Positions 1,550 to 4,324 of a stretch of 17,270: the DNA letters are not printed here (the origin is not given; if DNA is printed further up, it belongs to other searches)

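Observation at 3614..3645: Atypical Walker A in the NTPase module: arginine where the P-loop lysine is expected (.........)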

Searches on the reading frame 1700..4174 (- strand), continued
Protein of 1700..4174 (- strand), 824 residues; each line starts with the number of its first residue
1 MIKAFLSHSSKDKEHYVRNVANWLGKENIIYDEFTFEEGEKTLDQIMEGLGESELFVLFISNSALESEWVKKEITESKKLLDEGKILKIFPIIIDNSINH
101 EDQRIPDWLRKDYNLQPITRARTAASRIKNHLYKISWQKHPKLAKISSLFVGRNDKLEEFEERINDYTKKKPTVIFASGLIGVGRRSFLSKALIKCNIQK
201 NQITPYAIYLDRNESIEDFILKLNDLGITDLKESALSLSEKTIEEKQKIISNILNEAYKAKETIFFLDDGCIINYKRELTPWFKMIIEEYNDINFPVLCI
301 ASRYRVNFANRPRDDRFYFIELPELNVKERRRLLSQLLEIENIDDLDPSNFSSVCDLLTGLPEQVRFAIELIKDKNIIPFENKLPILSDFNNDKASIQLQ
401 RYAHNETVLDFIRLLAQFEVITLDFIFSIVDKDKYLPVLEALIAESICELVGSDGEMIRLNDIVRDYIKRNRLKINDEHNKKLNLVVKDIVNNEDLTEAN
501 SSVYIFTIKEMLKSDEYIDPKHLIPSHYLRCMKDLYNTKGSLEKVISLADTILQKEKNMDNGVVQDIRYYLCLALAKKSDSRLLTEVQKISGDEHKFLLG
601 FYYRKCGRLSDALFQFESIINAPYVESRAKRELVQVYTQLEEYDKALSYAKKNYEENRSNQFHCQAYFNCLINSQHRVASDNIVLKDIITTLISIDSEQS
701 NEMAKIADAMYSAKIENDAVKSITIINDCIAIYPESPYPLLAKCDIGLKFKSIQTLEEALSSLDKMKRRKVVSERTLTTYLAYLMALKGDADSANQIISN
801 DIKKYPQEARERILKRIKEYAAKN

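Call 59: find_related_loci(query=A1, collection=genome_contigs, flank=4000)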
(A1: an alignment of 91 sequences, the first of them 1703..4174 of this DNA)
Query A1 (824 aa) in genome_contigs; peptide patterns used: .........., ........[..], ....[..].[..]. (x = any residue, [..] = any of these).
347 stretches matched a pattern; 180 encode a relative of the query (tblastn E <= 1e-3); the best 80 are kept; 77 distinct loci.
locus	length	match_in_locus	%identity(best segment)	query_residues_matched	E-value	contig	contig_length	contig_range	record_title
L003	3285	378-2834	59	1-821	0e+0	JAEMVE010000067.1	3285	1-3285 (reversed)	Sulfurimonas sp. MAG313 yellow_cr313_k141_499699, whole genome shotgun sequence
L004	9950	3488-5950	57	1-823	0e+0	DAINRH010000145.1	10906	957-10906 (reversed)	MAG TPA_asm: Methylobacter sp. isolate CTOTU25073 NODE_318_length_10906_cov_10.815317, whole genome shotgun sequence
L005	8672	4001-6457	56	1-821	0e+0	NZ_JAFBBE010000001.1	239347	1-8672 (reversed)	Oceanisphaera litoralis strain DSM 15406 Ga0415265_01, whole genome shotgun sequence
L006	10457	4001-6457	55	1-821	0e+0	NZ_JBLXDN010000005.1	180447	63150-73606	MAG: Nitrincola sp. isolate ES20-09 S20maxbin_out.025RE.5K@5, whole genome shotgun sequence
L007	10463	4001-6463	47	1-823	0e+0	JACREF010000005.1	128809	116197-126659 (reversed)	MAG: Gammaproteobacteria bacterium isolate NC_groundwater_1692_Pr3_B-0.1um_59_58 SR-2_scaffold_141_334244, whole genome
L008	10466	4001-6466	55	1-824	0e+0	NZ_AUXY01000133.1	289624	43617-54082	Pseudoalteromonas luteoviolacea H33-S contig_9, whole genome shotgun sequence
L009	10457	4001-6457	45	1-823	0e+0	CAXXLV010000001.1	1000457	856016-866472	MAG: uncultured Aliarcobacter sp. isolate 36d8ef89-a0bb-4a37-ac1d-d7800c884e3e genome assembly, contig: contig_1, whole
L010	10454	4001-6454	44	1-818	0e+0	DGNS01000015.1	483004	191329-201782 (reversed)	MAG TPA_asm: Thiotrichaceae bacterium UBA4486 UBA4486_contig_51, whole genome shotgun sequence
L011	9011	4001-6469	41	1-824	0e+0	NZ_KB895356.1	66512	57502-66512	Chitiniphilus shinanonensis DSM 23277 C556DRAFT_scaffold00023.23, whole genome shotgun sequence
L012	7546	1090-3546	41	1-822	0e+0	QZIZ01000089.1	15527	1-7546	MAG: Deltaproteobacteria bacterium isolate SURF_52 Ga0104751_1005491, whole genome shotgun sequence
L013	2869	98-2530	40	1-812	0e+0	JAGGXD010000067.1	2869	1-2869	MAG: Bacteroidales bacterium isolate AUK143 PB_MBMC_097_c_000000000271, whole genome shotgun sequence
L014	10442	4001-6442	38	1-815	1e-180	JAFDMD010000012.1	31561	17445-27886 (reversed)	MAG: Deltaproteobacteria bacterium isolate WB1_Bin_16 WB1_Bin_16_scaffold_1708, whole genome shotgun sequence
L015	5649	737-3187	37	1-819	6e-174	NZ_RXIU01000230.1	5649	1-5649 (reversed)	Candidatus Magnetaquicoccus inordinatus strain UR-1 NODE_230, whole genome shotgun sequence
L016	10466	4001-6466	39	1-824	4e-168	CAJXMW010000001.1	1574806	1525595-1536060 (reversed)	MAG TPA_asm: uncultured Aliifodinibius sp. isolate SRR6201609_bin.26_MetaBAT_v2.12.1_MAG genome assembly, contig: NODE_1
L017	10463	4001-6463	57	1-824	0e+0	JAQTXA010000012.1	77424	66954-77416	MAG: Aliarcobacter sp. isolate STC_123 NODE_699_length_77424_cov_942.361230_Sandtown_C, whole genome shotgun sequence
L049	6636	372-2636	26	1-749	9e-48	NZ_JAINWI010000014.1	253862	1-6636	Seohaeicola saemankumensis strain IOP_23 contig14, whole genome shotgun sequence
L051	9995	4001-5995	25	2-662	1e-40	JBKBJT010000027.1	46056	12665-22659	MAG: Ferrovibrio sp. isolate 21H_026.bin.70 NODE_27_length_46056_cov_12.236325, whole genome shotgun sequence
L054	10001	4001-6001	24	2-662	8e-46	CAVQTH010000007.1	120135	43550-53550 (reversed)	MAG: uncultured delta proteobacterium isolate MFD00032.bin.2.163 genome assembly, contig: contig_111607, whole genome sh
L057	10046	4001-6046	24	2-677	8e-38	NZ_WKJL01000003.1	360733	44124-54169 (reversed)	Duganella aquatilis strain FT26W NODE_3_length_360733_cov_26.087905_3, whole genome shotgun sequence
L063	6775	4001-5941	25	1-657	5e-35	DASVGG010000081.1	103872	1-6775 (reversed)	MAG TPA_asm: Pyrinomonadaceae bacterium isolate SMAG_U2109 k141_918534, whole genome shotgun sequence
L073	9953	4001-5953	25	1-652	4e-31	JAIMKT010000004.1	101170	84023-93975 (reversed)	MAG: Microcoleus sp. GA_180221_E-2-1-MAG-45_12 NODE_48_length_101181_cov_7.347052, whole genome shotgun sequence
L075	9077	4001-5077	28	2-373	2e-30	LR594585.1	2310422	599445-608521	Gemmataceae bacterium isolate CJuql4 genome assembly, scaffold: Scf3, whole genome shotgun sequence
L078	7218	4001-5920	26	1-646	6e-29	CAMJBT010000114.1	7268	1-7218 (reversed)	MAG: uncultured Pseudobutyrivibrio sp. isolate SRR12081297_bin.71_metaWRAP_v1.3_MAG genome assembly, contig: ERZ12289777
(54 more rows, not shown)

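Call 65: search_protein_families(library=pfam, proteins=[L054:4001-6568:+, L063:4001-6520:+, L073:3995-6568:+, L078:4001-6553:+, L051:4001-6538:+, L057:3989-6514:+, L049:375-2885:+, L075:4001-6514:+], max_evalue=0.1)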
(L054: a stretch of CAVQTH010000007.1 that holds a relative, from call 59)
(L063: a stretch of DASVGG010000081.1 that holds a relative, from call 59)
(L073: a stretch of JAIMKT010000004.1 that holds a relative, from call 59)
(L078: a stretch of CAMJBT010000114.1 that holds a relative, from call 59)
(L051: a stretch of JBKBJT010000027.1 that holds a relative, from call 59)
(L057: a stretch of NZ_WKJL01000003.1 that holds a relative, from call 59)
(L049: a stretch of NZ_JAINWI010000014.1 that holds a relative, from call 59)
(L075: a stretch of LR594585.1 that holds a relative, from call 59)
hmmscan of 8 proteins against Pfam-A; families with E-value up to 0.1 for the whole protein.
L054:4001-6568:+ (856 aa): 11 families
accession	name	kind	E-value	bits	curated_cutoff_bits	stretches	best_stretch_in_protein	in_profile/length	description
PF13676.11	TIR_2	-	3.3e-14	53.8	28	1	4-105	2-101/122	TIR domain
PF13424.12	TPR_12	-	5.9e-06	26.8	30.1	1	605-659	10-72/77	Tetratricopeptide repeat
PF13428.12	TPR_14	-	9.9e-05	23.1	23.5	0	716-751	8-43/44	Tetratricopeptide repeat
PF07719.23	TPR_2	-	9.9e-05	22.6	27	0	634-665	3-34/34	Tetratricopeptide repeat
PF13191.12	AAA_16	-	0.00019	22.4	32.6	1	140-263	2-141/167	AAA ATPase domain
PF13401.12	AAA_22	-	0.0031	18.3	27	1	161-222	4-64/130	AAA domain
PF08937.16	ThsB_TIR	-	0.0051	17.6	21.2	1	4-77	1-85/100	Thoeris protein ThsB, TIR-like domain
PF13374.12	TPR_10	-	0.011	16.2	27.5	0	713-735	6-28/42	Tetratricopeptide repeat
PF14559.12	TPR_19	-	0.012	16.4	25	0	617-658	10-51/68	Tetratricopeptide repeat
PF13432.12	TPR_16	-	0.014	16.3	32.7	0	609-659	8-58/65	Tetratricopeptide repeat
PF01582.25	TIR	-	0.014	15.7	21.3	1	11-90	14-95/179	TIR domain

L063:4001-6520:+ (840 aa): 17 families
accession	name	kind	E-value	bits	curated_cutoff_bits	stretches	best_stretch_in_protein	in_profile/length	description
PF14559.12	TPR_19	-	3.3e-16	59.8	25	3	596-656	4-64/68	Tetratricopeptide repeat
PF13676.11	TIR_2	-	2e-14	54.6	28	1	5-81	2-79/122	TIR domain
PF13432.12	TPR_16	-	1.6e-09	38.4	32.7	1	557-613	4-61/65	Tetratricopeptide repeat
PF13428.12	TPR_14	-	2.5e-08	34.3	23.5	0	620-653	4-37/44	Tetratricopeptide repeat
PF13191.12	AAA_16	-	9.9e-07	29.8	32.6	1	140-268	2-147/167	AAA ATPase domain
PF07719.23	TPR_2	-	1.1e-06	28.8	27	1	584-609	2-27/34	Tetratricopeptide repeat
PF00515.34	TPR_1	-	2.6e-06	27.5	27.8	0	623-647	7-31/34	Tetratricopeptide repeat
PF08937.16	ThsB_TIR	-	0.00017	22.3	21.2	1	5-79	1-86/100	Thoeris protein ThsB, TIR-like domain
PF13424.12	TPR_12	-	0.00049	20.7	30.1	1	588-646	8-74/77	Tetratricopeptide repeat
PF25058.1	ARM_TT21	-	0.00065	20.1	27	0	606-688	46-129/155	Tetratricopeptide repeat protein 21 ARM repeat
PF10602.15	RPN7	-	0.0028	17.8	29.6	0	696-769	48-120/174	26S proteasome subunit RPN7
PF13181.12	TPR_8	-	0.0029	18.1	25.7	0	623-645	7-29/34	Tetratricopeptide repeat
PF19529.4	DUF6057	-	0.0046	16.3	29.8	0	625-678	350-405/569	Family of unknown function (DUF6057)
PF25060.1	ARM_TT21_2nd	-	0.0054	16.7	27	0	669-752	41-123/270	Tetratricopeptide repeat protein 21 second ARM domain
PF13174.12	TPR_6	-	0.011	16.8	26.3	0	623-648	6-31/33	Tetratricopeptide repeat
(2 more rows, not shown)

L073:3995-6568:+ (858 aa): 14 families
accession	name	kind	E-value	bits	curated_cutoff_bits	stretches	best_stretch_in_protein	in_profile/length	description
PF13676.11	TIR_2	-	5e-15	56.5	28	1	7-101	2-95/122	TIR domain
PF14559.12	TPR_19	-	1.7e-08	35.1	25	0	607-665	4-62/68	Tetratricopeptide repeat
PF07719.23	TPR_2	-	1.9e-05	24.9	27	0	632-656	5-29/34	Tetratricopeptide repeat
PF25062.1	ARM_TT21_N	-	3.4e-05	24.1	40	1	536-663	6-136/222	Tetratricopeptide repeat protein 21 N-terminal ARM repeat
PF13191.12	AAA_16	-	0.00013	22.9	32.6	1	140-187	1-47/167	AAA ATPase domain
PF08937.16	ThsB_TIR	-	0.00022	22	21.2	1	7-90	1-89/100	Thoeris protein ThsB, TIR-like domain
PF12895.13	ANAPC3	-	0.00082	20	27.2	0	697-758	24-81/82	Anaphase-promoting complex, cyclosome, subunit 3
PF25060.1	ARM_TT21_2nd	-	0.0013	18.7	27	0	698-757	56-114/270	Tetratricopeptide repeat protein 21 second ARM domain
PF00515.34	TPR_1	-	0.0021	18.2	27.8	0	634-656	7-29/34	Tetratricopeptide repeat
PF17874.7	TPR_MalT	-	0.0024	17.7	45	0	630-761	124-268/336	MalT-like TPR region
PF13181.12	TPR_8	-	0.0037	17.8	25.7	0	634-660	7-33/34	Tetratricopeptide repeat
PF01582.25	TIR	-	0.0057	16.9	21.3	1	15-87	15-89/179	TIR domain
PF25092.1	SH3_KIN17_C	-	0.0074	17.1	27.9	1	743-788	8-53/57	KIN17 C-terminal SH3 domain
PF17004.11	SRP_TPR_like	-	0.084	13.4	35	0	561-670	14-107/109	Putative TPR-like repeat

L078:4001-6553:+ (851 aa): 8 families
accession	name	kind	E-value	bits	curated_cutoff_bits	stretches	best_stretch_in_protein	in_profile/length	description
PF13676.11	TIR_2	-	3.3e-15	57.1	28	1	5-114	2-107/122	TIR domain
PF14559.12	TPR_19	-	3.5e-07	30.9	25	1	530-562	5-37/68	Tetratricopeptide repeat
PF07719.23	TPR_2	-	0.00071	20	27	0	531-549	16-34/34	Tetratricopeptide repeat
PF01582.25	TIR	-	0.0021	18.3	21.3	1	11-91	13-94/179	TIR domain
PF13428.12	TPR_14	-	0.0053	17.8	23.5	0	523-556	8-41/44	Tetratricopeptide repeat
PF25064.1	ARM_TT21_5th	-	0.031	15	27.8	0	530-616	15-101/117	TT21 fifth ARM repeats domain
PF14853.12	Fis1_TPR_C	-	0.055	14.1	25.3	0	530-555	15-40/53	Fis1 C-terminal tetratricopeptide repeat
PF13432.12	TPR_16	-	0.086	13.8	32.7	0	530-555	11-36/65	Tetratricopeptide repeat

L051:4001-6538:+ (846 aa): 16 families
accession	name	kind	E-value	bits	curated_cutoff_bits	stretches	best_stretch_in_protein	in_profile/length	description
PF13676.11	TIR_2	-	3.4e-09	37.7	28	1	4-92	2-92/122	TIR domain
PF07719.23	TPR_2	-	5.3e-09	36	27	1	636-663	7-34/34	Tetratricopeptide repeat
PF14559.12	TPR_19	-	5.5e-08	33.4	25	1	610-664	5-59/68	Tetratricopeptide repeat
PF00515.34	TPR_1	-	1.3e-07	31.6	27.8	1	639-663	10-34/34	Tetratricopeptide repeat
PF13428.12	TPR_14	-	1.5e-07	31.9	23.5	1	634-667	5-38/44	Tetratricopeptide repeat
PF13432.12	TPR_16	-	7.9e-06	26.7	32.7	1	610-664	11-65/65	Tetratricopeptide repeat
PF13191.12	AAA_16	-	0.00015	22.7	32.6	1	142-262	4-140/167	AAA ATPase domain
PF13176.12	TPR_7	-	0.001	19.5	27.9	1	636-663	5-34/36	Tetratricopeptide repeat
PF13374.12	TPR_10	-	0.0021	18.5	27.5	1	636-657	8-29/42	Tetratricopeptide repeat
PF13424.12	TPR_12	-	0.0022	18.6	30.1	1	633-658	6-31/77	Tetratricopeptide repeat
PF17874.7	TPR_MalT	-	0.0029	17.4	45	1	637-774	8-155/336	MalT-like TPR region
PF13431.12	TPR_17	-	0.0033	18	24.4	0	618-651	1-34/34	Tetratricopeptide repeat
PF14516.12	AAA_35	-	0.0095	15.2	27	0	330-361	208-239/331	AAA-like domain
PF13181.12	TPR_8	-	0.041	14.5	25.7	0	636-662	7-33/34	Tetratricopeptide repeat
PF12895.13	ANAPC3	-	0.075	13.8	27.2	0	609-664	2-56/82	Anaphase-promoting complex, cyclosome, subunit 3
PF00931.28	NB-ARC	-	0.085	12.5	23.5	0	162-262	18-108/248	NB-ARC domain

L057:3989-6514:+ (842 aa): 12 families
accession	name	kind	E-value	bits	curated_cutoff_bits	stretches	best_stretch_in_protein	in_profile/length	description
PF13676.11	TIR_2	-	1.6e-14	54.8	28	1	8-112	2-104/122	TIR domain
PF14559.12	TPR_19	-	5.3e-07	30.3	25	1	730-779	6-55/68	Tetratricopeptide repeat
PF01582.25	TIR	-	3.9e-06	27.2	21.3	1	17-95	16-96/179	TIR domain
PF00931.28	NB-ARC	-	0.00038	20.2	23.5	1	148-367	2-204/248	NB-ARC domain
PF07719.23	TPR_2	-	0.0004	20.7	27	0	639-668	3-32/34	Tetratricopeptide repeat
PF08937.16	ThsB_TIR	-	0.0012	19.7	21.2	1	41-79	45-83/100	Thoeris protein ThsB, TIR-like domain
PF13181.12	TPR_8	-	0.0018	18.8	25.7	0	721-747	7-33/34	Tetratricopeptide repeat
PF10602.15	RPN7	-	0.0027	17.8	29.6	1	698-815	19-136/174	26S proteasome subunit RPN7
PF17874.7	TPR_MalT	-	0.0041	16.9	45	1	716-821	203-309/336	MalT-like TPR region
PF13428.12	TPR_14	-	0.0042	18.1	23.5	0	721-758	7-44/44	Tetratricopeptide repeat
PF12931.13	TPR_Sec16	-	0.067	13.4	22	0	703-784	161-243/298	Sec16 Sec23-binding domain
PF13191.12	AAA_16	-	0.088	13.7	32.6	0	144-193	2-51/167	AAA ATPase domain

L049:375-2885:+ (837 aa): 8 families
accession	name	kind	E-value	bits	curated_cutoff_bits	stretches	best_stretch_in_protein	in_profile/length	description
PF13676.11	TIR_2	-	1.4e-07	32.4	28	1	4-105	2-104/122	TIR domain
PF13428.12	TPR_14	-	1e-05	26.1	23.5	0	713-748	6-41/44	Tetratricopeptide repeat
PF13191.12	AAA_16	-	4.4e-05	24.5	32.6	1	140-208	1-64/167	AAA ATPase domain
PF07719.23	TPR_2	-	0.00014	22.1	27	0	713-740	6-33/34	Tetratricopeptide repeat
PF12895.13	ANAPC3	-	0.0018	19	27.2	0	783-812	21-50/82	Anaphase-promoting complex, cyclosome, subunit 3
PF25060.1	ARM_TT21_2nd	-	0.0081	16.1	27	0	714-754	228-268/270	Tetratricopeptide repeat protein 21 second ARM domain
PF13424.12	TPR_12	-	0.011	16.4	30.1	0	606-664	10-76/77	Tetratricopeptide repeat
PF12569.14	NatA_aux_su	-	0.016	14.6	33.3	0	721-770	205-254/515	N-terminal acetyltransferase A, auxiliary subunit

L075:4001-6514:+ (838 aa): 13 families
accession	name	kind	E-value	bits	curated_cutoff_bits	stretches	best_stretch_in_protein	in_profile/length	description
PF13676.11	TIR_2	-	1.6e-12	48.4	28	1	4-93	2-92/122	TIR domain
PF14559.12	TPR_19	-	5.6e-12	46.2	25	2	694-746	3-55/68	Tetratricopeptide repeat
PF12895.13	ANAPC3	-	7.4e-08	33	27.2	1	514-571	24-80/82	Anaphase-promoting complex, cyclosome, subunit 3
PF13428.12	TPR_14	-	7.7e-07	29.6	23.5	0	516-554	4-42/44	Tetratricopeptide repeat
PF13191.12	AAA_16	-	5.6e-05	24.1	32.6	1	138-340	1-136/167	AAA ATPase domain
PF07719.23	TPR_2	-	5.9e-05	23.3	27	1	618-647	5-34/34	Tetratricopeptide repeat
PF25064.1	ARM_TT21_5th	-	0.00024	21.8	27.8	0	520-609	8-101/117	TT21 fifth ARM repeats domain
PF13432.12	TPR_16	-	0.00055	20.8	32.7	0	653-709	2-58/65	Tetratricopeptide repeat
PF00515.34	TPR_1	-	0.0015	18.7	27.8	0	620-647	7-34/34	Tetratricopeptide repeat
PF23914.1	TPR_CcmH_CycH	-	0.006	16.9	42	1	593-679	63-152/158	Cytochrome c-type biogenesis protein H TPR domain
PF13431.12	TPR_17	-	0.051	14.3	24.4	0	638-668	3-33/34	Tetratricopeptide repeat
PF02845.22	CUE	-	0.063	13.4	21.1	0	567-605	2-40/42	CUE domain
PF13181.12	TPR_8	-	0.096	13.4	25.7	0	620-647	7-34/34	Tetratricopeptide repeat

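Call 96: search_dna_similar(query=window:1703-4174:-, collection=phages, mode=protein, max_rows=15)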
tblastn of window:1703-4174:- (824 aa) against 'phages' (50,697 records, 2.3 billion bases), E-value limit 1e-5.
No match.
